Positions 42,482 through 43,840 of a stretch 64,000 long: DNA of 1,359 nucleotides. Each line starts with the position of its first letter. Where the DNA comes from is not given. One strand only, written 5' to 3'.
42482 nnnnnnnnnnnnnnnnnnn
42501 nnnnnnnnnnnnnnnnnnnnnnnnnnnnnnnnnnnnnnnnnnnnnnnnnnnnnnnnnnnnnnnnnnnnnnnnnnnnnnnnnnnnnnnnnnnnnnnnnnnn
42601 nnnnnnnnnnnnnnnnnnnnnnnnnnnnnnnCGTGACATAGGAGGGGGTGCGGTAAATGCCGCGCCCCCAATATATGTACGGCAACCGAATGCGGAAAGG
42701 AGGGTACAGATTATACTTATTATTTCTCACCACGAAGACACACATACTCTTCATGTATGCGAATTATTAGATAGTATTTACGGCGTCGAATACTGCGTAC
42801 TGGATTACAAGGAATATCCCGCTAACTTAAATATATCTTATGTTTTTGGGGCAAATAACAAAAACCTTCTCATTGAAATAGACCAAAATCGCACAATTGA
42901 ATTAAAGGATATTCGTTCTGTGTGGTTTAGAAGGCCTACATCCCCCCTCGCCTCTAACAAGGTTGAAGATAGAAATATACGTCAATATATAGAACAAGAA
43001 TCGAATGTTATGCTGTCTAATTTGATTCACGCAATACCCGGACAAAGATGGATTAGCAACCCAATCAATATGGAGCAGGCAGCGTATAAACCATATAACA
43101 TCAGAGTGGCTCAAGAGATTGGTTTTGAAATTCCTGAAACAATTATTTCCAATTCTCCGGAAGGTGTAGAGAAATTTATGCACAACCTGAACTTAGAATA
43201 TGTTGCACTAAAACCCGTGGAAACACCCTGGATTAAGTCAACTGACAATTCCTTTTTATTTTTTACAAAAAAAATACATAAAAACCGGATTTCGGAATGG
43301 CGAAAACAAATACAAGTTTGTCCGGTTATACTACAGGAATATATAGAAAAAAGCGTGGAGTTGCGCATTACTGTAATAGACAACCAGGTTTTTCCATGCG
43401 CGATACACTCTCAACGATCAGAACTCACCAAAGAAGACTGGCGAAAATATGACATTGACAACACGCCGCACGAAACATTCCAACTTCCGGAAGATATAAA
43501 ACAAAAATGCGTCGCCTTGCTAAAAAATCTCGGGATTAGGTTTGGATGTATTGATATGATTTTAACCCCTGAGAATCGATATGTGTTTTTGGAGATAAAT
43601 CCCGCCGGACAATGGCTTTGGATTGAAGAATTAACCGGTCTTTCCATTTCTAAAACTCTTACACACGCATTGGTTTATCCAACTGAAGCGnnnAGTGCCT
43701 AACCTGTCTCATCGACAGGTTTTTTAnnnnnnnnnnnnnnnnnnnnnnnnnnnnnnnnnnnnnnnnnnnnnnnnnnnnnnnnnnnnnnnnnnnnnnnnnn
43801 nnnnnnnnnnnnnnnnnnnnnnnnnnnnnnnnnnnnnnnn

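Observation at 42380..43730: Unannotated graspetide-type RiPP cassette: 51-aa precursor ORF plus a microviridin-family ATP-grasp ligase initiating at a non-ATG codon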

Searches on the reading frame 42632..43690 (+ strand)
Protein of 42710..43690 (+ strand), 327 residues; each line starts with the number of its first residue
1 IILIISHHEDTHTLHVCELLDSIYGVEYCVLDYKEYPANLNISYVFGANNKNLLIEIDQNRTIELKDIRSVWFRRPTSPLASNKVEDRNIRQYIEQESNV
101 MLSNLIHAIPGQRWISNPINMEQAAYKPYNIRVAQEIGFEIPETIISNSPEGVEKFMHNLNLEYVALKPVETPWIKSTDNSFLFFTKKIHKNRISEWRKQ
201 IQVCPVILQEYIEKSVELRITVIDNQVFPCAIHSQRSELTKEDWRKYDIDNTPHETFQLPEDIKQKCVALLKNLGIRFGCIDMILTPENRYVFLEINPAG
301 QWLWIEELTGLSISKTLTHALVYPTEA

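Call 4: search_protein_families(library=pfam, proteins=[window:42710-43690:+], max_evalue=1)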
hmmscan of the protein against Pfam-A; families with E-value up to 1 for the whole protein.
window:42710-43690:+ (327 aa): 5 families
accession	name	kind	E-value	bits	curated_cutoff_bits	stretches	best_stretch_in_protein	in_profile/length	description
PF21068.3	ATPgraspMvdD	-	2.2e-13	50.8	27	1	2-118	2-117/121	MvdD pre-ATP grasp domain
PF08443.16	RimK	-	7.4e-08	32.7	21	1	137-319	14-186/188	RimK-like ATP-grasp domain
PF02955.21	GSH-S_ATP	-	0.00013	21.9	23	1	141-284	12-152/175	Prokaryotic glutathione synthetase, ATP-grasp domain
PF18299.6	R2K_2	-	0.023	15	26.2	1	174-299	23-131/147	ATP-grasp domain, R2K clade family 2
PF02786.22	CPSase_L_D2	-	0.089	12.7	19.8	1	209-298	86-178/211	Carbamoyl-phosphate synthase L chain, ATP binding domain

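Call 5: search_protein_families(library=ncbifam, proteins=[window:42710-43690:+], max_evalue=1)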
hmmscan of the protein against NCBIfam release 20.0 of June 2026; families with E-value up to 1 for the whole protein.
window:42710-43690:+ (327 aa): 15 families
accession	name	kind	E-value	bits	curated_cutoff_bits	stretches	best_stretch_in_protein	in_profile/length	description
TIGR04185.1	ATPgraspMvdC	equivalog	5.7e-68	229.4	425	1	2-322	1-317/318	MvdC family ATP-grasp ribosomal peptide maturase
TIGR04187.1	GRASP_SAV_5884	subfamily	1.1e-66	225.2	350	1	2-321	2-311/312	ATP-grasp ribosomal peptide maturase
TIGR04184.1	ATPgraspMvdD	equivalog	6.2e-62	209.6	475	1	2-322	1-320/321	MvdD family ATP-grasp ribosomal peptide maturase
TIGR04192.1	GRASP_w_spasm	equivalog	2.2e-41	142.2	230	1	2-305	1-302/318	grasp-with-spasm system ATP-grasp peptide maturase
TIGR00768.1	rimK_fam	subfamily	1.5e-14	54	143.4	1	94-318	56-273/276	RimK family alpha-L-glutamate ligase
NF040720.1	MptN_Meth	equivalog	9.5e-10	38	350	1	111-319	86-288/291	tetrahydromethanopterin:alpha-L-glutamate ligase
TIGR02144.1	LysX_arch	equivalog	2e-09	37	275.6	1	87-321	49-275/281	lysine biosynthesis protein LysX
NF003573.0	PRK05246.1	equivalog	0.00042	19.2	272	1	140-233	134-224/316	glutathione synthase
NF002378.0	PRK01372.1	subfamily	0.0016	17.2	243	1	132-297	106-268/305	D-alanine--D-alanine ligase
NF009110.0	PRK12458.1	subfamily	0.0063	15.5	408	1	117-217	126-219/349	glutathione synthetase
NF005315.0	PRK06849.1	equivalog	0.0064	15.5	406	1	131-212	121-194/389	hypothetical protein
NF006170.0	PRK08311.1-1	equivalog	0.031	14.1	271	1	178-224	68-114/221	RNA polymerase sigma factor SigI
NF009150.0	PRK12497.1-3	equivalog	0.058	13.5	81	1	265-296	23-54/118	YraN family protein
TIGR01205.1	D_ala_D_alaTIGR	subfamily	0.077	12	245.65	1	206-299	185-286/318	D-alanine--D-alanine ligase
TIGR03103.1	trio_acet_GNAT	equivalog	0.095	11.2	569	1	123-233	294-397/547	N-acetylglutaminylglutamine synthetase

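Call 7: find_homologous_proteins(query=window:42710-43690:+)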
Query window:42710-43690:+ (327 aa): 746 proteins with E <= 0.001 among 1326 candidates; the best 120 are listed.
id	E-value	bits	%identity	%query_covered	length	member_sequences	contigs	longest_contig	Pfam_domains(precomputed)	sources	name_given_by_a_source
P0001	7.6e-171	586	100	79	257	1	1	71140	PF08443.17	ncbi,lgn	-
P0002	3.3e-84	301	43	99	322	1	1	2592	PF21068.4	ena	-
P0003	4.6e-84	300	43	98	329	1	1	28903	PF21068.4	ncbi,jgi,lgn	-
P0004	2.3e-82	295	43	100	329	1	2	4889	PF08443.17,PF21068.4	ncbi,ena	-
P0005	3.7e-82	294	43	98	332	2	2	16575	PF21068.4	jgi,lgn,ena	-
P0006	1.2e-81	292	44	99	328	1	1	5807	PF08443.17,PF21068.4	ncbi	-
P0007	7.9e-81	290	44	99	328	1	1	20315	PF08443.17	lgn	-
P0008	1.1e-79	286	43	99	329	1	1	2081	PF08443.17,PF21068.4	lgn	-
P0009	1.5e-79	285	41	98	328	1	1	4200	PF08443.17,PF21068.4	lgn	-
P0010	8.8e-79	283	42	100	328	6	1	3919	PF08443.17,PF21068.4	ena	-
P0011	6.6e-78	280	42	98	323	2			PF21068.4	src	-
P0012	1.4e-76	276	42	98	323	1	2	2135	PF21068.4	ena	-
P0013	1.6e-76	276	42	99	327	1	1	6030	PF08443.17,PF21068.4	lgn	-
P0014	2.0e-76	275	42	98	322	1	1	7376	PF08443.17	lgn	-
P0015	9.1e-76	273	42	99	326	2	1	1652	PF08443.17,PF21068.4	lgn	-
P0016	1.4e-75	272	42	99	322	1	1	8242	PF21068.4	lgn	-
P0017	7.4e-75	270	40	100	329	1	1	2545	PF08443.17,PF21068.4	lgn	-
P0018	2.2e-74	269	41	98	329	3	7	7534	PF08443.17,PF21068.4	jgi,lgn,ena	-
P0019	5.2e-74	267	40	98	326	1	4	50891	PF08443.17,PF21068.4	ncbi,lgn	-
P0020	5.8e-74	267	41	99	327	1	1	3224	PF08443.17,PF21068.4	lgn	-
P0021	9.7e-74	266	40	100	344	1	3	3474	PF08443.17,PF21068.4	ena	-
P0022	2.1e-73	265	42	98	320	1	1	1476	PF21068.4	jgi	-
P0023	2.2e-73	265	40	99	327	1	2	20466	PF08443.17,PF21068.4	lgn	-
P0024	4.0e-73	264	42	98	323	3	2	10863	PF08443.17,PF21068.4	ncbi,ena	-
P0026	5.9e-72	261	40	98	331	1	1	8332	PF08443.17,PF21068.4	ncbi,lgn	-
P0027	8.3e-72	260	38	98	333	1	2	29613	PF21068.4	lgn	-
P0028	9.6e-71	257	39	98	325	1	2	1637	PF08443.17,PF21068.4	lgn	-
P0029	1.9e-69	252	41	99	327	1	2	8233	PF08443.17,PF21068.4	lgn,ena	-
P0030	4.5e-69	251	40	98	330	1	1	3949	PF08443.17,PF21068.4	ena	-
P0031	5.8e-69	251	39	98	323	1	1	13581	PF08443.17,PF21068.4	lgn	-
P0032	6.0e-68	247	39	98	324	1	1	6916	PF21068.4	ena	-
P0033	1.7e-67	246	37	99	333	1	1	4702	PF08443.17,PF21068.4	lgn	-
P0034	2.1e-67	246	40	98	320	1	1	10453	PF21068.4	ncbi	-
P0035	4.3e-67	245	38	99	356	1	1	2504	PF08443.17,PF21068.4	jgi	jgi:glutathione synthase/RimK-type ligase-like ATP-grasp enzyme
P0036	1.1e-66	243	38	100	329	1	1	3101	PF21068.4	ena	-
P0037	5.5e-66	241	38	98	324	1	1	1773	PF21068.4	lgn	-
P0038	8.1e-66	240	40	98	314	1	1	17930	PF21068.4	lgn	-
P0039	1.2e-65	240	37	99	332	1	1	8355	PF08443.17,PF21068.4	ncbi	-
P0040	2.1e-65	239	35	99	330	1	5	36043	PF21068.4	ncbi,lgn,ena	-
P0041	4.2e-65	238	41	98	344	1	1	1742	PF08443.17,PF21068.4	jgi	-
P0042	5.4e-65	238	39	99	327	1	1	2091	PF08443.17,PF21068.4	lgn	-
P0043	1.4e-64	236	37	98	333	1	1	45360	PF21068.4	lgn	-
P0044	1.5e-64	236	39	98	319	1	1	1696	PF21068.4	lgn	-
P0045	1.6e-64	236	37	98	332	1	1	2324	PF21068.4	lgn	-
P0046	2.1e-64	236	38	98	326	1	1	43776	PF21068.4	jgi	-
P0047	2.9e-64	235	37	99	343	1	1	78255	PF21068.4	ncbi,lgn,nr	ncbi:MAG: ATP-dependent carboxylate-amine ligase [Blastocatellia bacterium]|nr:ATP-dependent carboxy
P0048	3.3e-64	235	35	99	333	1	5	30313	PF08443.17,PF21068.4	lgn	-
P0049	5.2e-64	234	37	98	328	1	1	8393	PF21068.4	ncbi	-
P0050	5.6e-64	234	37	99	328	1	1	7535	PF08443.17,PF21068.4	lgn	-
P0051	6.4e-64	234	38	98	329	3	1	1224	PF02955.22,PF08443.17,PF21068.4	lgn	-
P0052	1.9e-63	233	36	98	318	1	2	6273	PF08443.17,PF21068.4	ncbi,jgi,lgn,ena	-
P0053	3.5e-63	232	39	98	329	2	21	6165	PF08443.17,PF21068.4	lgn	-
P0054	7.3e-63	231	39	99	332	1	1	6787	PF08443.17,PF21068.4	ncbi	-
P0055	8.4e-63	230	38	98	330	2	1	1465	PF02955.22,PF08443.17,PF21068.4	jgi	-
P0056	1.0e-62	230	39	98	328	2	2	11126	PF08443.17,PF21068.4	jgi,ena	-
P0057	1.1e-62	230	36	98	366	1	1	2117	PF21068.4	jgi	jgi:glutathione synthase/RimK-type ligase-like ATP-grasp enzyme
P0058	1.4e-62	230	37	98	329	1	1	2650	PF02955.22,PF08443.17,PF21068.4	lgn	-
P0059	1.8e-62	229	37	98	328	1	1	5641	PF21068.4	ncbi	-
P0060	2.1e-62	229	36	98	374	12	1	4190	PF21068.4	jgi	jgi:hypothetical protein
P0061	2.9e-62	229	38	98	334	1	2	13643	PF08443.17,PF21068.4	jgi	-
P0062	5.0e-62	228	35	98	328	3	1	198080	PF21068.4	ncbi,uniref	ncbi:hypothetical protein GCM10010517_12900 [Streptosporangium fragile]|uniref:ATP-grasp domain-cont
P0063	5.3e-62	228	38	98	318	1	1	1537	PF08443.17,PF21068.4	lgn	-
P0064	7.9e-62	227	38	98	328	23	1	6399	PF21068.4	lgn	-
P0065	1.6e-61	226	37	98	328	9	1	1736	PF21068.4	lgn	-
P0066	1.9e-61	226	35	98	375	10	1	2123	PF21068.4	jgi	jgi:MvdD-like protein with pre-ATP grasp domain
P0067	3.1e-61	225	36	98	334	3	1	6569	PF21068.4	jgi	jgi:hypothetical protein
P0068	3.4e-61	225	37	100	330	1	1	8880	PF21068.4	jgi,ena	-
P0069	3.5e-61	225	38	100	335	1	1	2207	PF08443.17,PF21068.4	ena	-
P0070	4.0e-61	225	38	100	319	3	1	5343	PF21068.4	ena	-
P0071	4.3e-61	225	36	98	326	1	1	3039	PF08443.17,PF21068.4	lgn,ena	-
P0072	7.1e-61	224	35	98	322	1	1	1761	PF08443.17,PF21068.4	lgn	-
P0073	8.1e-61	224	41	84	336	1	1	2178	PF08443.17,PF21068.4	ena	-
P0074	1.1e-60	224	36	100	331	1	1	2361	PF08443.17,PF21068.4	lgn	-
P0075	1.1e-60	224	39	98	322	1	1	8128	PF21068.4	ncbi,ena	-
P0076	1.1e-60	223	38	99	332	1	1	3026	PF21068.4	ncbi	-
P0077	1.8e-60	223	37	98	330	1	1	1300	PF08443.17,PF21068.4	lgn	-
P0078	2.2e-60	223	38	98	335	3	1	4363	PF08443.17,PF21068.4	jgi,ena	-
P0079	2.9e-60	222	35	100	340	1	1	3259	PF21068.4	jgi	jgi:hypothetical protein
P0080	3.8e-60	222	37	98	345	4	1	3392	PF21068.4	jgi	jgi:glutathione synthase/RimK-type ligase-like ATP-grasp enzyme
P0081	4.1e-60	222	37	99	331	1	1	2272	PF21068.4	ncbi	-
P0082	4.4e-60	222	38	93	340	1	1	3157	PF21068.4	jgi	jgi:hypothetical protein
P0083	4.4e-60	222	37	98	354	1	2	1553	PF21068.4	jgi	jgi:glutathione synthase/RimK-type ligase-like ATP-grasp enzyme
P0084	4.9e-60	221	41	77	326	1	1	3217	PF08443.17,PF21068.4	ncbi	-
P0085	6.1e-60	221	35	98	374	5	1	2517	PF21068.4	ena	-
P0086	9.7e-60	220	37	98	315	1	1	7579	PF08443.17,PF21068.4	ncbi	ncbi:MAG: MvdC/MvdD family ATP grasp protein [Candidatus Uhrbacteria bacterium]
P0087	1.1e-59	220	36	98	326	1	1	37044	PF21068.4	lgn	-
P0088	1.1e-59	220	34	98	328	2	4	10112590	PF21068.4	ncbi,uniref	ncbi:MvdC/MvdD family ATP grasp protein [Streptosporangium amethystogenes subsp. fukuiense]|uniref:M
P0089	1.1e-59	220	38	98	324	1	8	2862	PF08443.17,PF21068.4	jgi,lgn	jgi:glutathione synthase/RimK-type ligase-like ATP-grasp enzyme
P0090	1.6e-59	220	36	98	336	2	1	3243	PF21068.4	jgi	jgi:glutathione synthase/RimK-type ligase-like ATP-grasp enzyme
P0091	1.7e-59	220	38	99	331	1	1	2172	PF08443.17,PF21068.4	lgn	-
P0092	2.0e-59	219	37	95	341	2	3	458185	PF21068.4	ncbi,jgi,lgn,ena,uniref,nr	ncbi:hypothetical protein ABIC28_002589 [Rhodococcus sp. PvR044]|uniref:MvdC/MvdD family ATP grasp p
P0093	2.1e-59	219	36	99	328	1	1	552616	PF21068.4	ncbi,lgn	ncbi:MvdC/MvdD family ATP grasp protein [Herbidospora sp. RD11066]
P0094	3.0e-59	219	34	98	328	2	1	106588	PF21068.4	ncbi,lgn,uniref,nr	ncbi:ATP-dependent carboxylate-amine ligase [Planotetraspora sp. A-T 1434]|uniref:MvdC/MvdD family A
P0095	3.1e-59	219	37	98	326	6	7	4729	PF08443.17,PF21068.4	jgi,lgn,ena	jgi:hypothetical protein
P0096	5.0e-59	218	37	99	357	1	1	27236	PF08443.17,PF21068.4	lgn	-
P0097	5.3e-59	218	38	98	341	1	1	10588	PF08443.17,PF21068.4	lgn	-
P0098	5.7e-59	218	36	98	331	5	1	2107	PF08443.17,PF21068.4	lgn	-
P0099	6.2e-59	218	41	82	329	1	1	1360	PF08443.17,PF21068.4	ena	-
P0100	6.4e-59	218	36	98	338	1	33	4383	PF21068.4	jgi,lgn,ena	jgi:glutathione synthase/RimK-type ligase-like ATP-grasp enzyme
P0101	8.1e-59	217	36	98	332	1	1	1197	PF08443.17,PF21068.4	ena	-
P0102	8.1e-59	217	37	99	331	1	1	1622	PF08443.17,PF21068.4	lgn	-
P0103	8.4e-59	217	35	91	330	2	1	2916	PF08443.17,PF21068.4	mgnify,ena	mgnify:CR=1 FL=1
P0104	9.1e-59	217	36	99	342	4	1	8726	PF21068.4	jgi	-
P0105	1.3e-58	217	35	98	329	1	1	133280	PF21068.4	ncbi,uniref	ncbi:hypothetical protein GCM10010517_30610 [Streptosporangium fragile]|uniref:ATP-grasp domain-cont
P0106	1.4e-58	217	41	80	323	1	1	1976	PF21068.4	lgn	-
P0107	1.5e-58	216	36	99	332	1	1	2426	PF21068.4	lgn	-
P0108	1.6e-58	216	36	98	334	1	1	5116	PF21068.4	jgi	jgi:hypothetical protein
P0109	1.9e-58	216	37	98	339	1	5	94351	PF21068.4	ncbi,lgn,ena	-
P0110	2.0e-58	216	37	98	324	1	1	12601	PF08443.17,PF21068.4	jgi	jgi:hypothetical protein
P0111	2.1e-58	216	36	98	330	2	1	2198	PF21068.4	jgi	jgi:hypothetical protein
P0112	2.2e-58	216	36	99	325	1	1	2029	PF08443.17,PF21068.4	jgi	-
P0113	2.2e-58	216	37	100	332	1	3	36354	PF21068.4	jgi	jgi:glutathione synthase/RimK-type ligase-like ATP-grasp enzyme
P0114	2.4e-58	216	37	99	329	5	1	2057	PF08443.17,PF21068.4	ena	-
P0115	2.7e-58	216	37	97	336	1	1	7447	PF21068.4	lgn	-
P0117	3.6e-58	215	36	98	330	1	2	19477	PF21068.4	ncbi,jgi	jgi:hypothetical protein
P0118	3.6e-58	215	37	98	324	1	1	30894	PF21068.4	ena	-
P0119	4.3e-58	215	38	98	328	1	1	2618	PF21068.4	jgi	jgi:hypothetical protein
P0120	4.4e-58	215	33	98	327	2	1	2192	PF21068.4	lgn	-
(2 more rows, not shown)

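Call 9: find_encoding_contigs(protein=P0003, flank=4000, max_places=2)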
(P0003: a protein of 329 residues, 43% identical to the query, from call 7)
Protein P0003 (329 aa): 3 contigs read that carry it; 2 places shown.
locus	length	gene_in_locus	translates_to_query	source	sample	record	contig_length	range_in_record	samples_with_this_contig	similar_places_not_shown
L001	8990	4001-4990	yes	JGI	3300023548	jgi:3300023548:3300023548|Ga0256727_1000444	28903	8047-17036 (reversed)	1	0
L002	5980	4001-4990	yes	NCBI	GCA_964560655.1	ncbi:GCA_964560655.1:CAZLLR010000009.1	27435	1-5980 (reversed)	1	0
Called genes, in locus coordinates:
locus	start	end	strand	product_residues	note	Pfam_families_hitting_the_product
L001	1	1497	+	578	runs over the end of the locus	PF01411:tRNA-synt_2c, PF07973:tRNA_SAD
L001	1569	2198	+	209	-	PF03009:GDPD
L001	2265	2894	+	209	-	PF01553:Acyltransferase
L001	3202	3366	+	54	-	-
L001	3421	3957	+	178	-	-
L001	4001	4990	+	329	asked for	PF21068:ATPgraspMvdD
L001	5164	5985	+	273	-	-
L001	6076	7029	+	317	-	-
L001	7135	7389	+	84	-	-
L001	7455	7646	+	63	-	-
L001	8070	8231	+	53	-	-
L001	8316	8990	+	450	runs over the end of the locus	PF04055:Radical_SAM, PF13353:Fer4_12 (weak)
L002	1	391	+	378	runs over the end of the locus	PF02540:NAD_synthase (weak), PF03054:tRNA_Me_trans, PF20259:tRNA_Me_trans_M, PF20258:tRNA_Me_trans_C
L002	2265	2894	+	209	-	PF01553:Acyltransferase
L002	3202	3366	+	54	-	-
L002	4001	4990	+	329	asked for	PF21068:ATPgraspMvdD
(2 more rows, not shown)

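Call 11: find_encoding_contigs(protein=P0001, flank=3000, max_places=3)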
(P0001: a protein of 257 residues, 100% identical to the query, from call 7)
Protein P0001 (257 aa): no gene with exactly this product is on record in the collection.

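Call 12: search_protein_families(library=pfam, proteins=[L001:3421-3954:+, L001:5164-5982:+, L001:6076-7026:+], max_evalue=0.01)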
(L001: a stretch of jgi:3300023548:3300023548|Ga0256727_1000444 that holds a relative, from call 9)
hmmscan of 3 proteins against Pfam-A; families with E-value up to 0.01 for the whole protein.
L001:3421-3954:+ (178 aa): 1 family
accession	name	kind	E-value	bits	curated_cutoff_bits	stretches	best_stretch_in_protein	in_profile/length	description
PF20329.3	DUF6624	-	0.00048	20.1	27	1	60-156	66-161/173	Family of unknown function (DUF6624)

L001:5164-5982:+ (273 aa): 2 families
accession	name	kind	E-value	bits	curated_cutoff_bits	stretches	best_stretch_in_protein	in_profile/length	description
PF00561.26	Abhydrolase_1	-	5.1e-05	23.5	25.8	1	34-152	2-116/245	alpha/beta hydrolase fold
PF06821.19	Ser_hydrolase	-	0.0014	19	22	0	176-252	80-155/172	Serine hydrolase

L001:6076-7026:+ (317 aa): 1 family
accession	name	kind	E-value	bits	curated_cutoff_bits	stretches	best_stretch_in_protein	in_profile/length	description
PF21068.3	ATPgraspMvdD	-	7.4e-05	23.3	27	1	3-89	1-91/121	MvdD pre-ATP grasp domain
